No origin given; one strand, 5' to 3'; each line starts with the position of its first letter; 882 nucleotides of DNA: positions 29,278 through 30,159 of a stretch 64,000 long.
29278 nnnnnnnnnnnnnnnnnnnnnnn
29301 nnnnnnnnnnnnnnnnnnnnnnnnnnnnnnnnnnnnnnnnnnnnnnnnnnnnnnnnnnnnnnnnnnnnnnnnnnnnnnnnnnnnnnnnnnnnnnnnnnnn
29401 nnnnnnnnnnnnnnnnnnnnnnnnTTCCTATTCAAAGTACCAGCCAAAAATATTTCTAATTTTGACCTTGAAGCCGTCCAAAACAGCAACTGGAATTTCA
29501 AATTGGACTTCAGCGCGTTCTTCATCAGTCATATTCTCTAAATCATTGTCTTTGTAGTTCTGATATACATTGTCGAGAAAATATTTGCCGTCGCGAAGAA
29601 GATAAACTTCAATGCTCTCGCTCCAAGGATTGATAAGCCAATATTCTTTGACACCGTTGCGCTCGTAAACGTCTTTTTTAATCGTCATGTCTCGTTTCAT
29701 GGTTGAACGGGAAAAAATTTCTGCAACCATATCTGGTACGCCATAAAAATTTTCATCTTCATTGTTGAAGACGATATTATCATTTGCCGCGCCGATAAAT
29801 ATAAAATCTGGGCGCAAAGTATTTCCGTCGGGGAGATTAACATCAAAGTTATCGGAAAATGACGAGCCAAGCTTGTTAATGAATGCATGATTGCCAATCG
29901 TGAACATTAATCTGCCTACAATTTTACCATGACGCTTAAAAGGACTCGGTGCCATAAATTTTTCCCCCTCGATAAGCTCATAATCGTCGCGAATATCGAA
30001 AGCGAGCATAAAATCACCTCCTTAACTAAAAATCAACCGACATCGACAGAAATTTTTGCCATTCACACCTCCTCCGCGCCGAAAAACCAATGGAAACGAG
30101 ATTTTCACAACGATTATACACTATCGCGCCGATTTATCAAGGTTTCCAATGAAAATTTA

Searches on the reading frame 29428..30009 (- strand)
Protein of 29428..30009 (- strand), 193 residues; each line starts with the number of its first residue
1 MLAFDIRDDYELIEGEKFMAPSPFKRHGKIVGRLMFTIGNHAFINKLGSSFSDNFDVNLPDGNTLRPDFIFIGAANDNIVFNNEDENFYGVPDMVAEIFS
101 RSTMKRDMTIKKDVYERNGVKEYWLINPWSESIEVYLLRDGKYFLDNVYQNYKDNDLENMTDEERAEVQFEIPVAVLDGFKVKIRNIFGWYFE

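Call 5: search_protein_families(library=pfam, proteins=[window:29428-30009:-], max_evalue=0.01)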
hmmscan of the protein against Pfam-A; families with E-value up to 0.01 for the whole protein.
window:29428-30009:- (193 aa): 1 family
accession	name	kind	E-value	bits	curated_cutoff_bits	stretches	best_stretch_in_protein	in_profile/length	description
PF05685.18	Uma2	-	5.7e-28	98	27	1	9-151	14-154/172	Putative restriction endonuclease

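Call 60: find_encoding_contigs(protein=window:29428-30009:-, flank=10000, max_places=10)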
Protein window:29428-30009:- (193 aa): 14 contigs read that carry it; 10 places shown.
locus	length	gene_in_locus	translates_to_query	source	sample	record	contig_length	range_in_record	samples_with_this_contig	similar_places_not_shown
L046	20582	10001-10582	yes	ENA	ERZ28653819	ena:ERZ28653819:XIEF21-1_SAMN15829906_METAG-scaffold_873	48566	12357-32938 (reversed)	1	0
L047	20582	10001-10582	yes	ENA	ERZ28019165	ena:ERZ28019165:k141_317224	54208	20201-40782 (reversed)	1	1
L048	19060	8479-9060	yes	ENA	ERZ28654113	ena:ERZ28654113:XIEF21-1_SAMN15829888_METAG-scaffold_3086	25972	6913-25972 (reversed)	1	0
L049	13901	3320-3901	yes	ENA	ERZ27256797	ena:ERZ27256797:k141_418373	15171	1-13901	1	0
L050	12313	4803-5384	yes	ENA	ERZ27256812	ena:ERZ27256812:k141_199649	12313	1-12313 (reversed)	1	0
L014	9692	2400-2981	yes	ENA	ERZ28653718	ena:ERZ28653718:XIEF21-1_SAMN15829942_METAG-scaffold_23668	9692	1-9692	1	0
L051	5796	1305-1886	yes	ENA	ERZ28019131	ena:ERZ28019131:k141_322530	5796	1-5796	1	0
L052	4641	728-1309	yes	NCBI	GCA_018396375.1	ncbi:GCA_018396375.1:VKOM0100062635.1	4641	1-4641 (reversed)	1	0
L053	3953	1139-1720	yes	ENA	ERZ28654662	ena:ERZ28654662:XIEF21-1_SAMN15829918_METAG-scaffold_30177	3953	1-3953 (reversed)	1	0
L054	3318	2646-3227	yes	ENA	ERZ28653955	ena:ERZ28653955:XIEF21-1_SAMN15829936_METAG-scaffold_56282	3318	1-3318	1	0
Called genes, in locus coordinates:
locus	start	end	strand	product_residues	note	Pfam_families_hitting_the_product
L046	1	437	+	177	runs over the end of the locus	PF14512:TM1586_NiRdase (faint), PF00881:Nitroreductase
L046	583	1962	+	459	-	PF01235:Na_Ala_symp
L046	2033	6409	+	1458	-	PF00535:Glycos_transf_2, PF13844:Glyco_transf_41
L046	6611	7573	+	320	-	PF00365:PFK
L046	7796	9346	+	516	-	PF00251:Glyco_hydro_32N, PF08244:Glyco_hydro_32C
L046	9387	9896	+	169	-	-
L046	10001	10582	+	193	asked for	PF05685:Uma2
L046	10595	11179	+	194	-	PF05685:Uma2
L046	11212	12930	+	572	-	-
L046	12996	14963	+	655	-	-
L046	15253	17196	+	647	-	PF00059:Lectin_C, PF00353:HemolysinCabind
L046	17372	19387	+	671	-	PF00353:HemolysinCabind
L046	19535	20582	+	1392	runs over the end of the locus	-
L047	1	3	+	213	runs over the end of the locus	PF00106:adh_short, PF01370:Epimerase (weak), PF08659:KR (weak), PF13561:adh_short_C2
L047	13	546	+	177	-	PF14512:TM1586_NiRdase (faint), PF00881:Nitroreductase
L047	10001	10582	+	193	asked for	PF05685:Uma2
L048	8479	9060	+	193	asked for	PF05685:Uma2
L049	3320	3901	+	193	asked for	PF05685:Uma2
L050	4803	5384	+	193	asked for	PF05685:Uma2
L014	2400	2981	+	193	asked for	PF05685:Uma2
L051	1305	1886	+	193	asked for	PF05685:Uma2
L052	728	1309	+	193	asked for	PF05685:Uma2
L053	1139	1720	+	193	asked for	PF05685:Uma2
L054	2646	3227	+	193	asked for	PF05685:Uma2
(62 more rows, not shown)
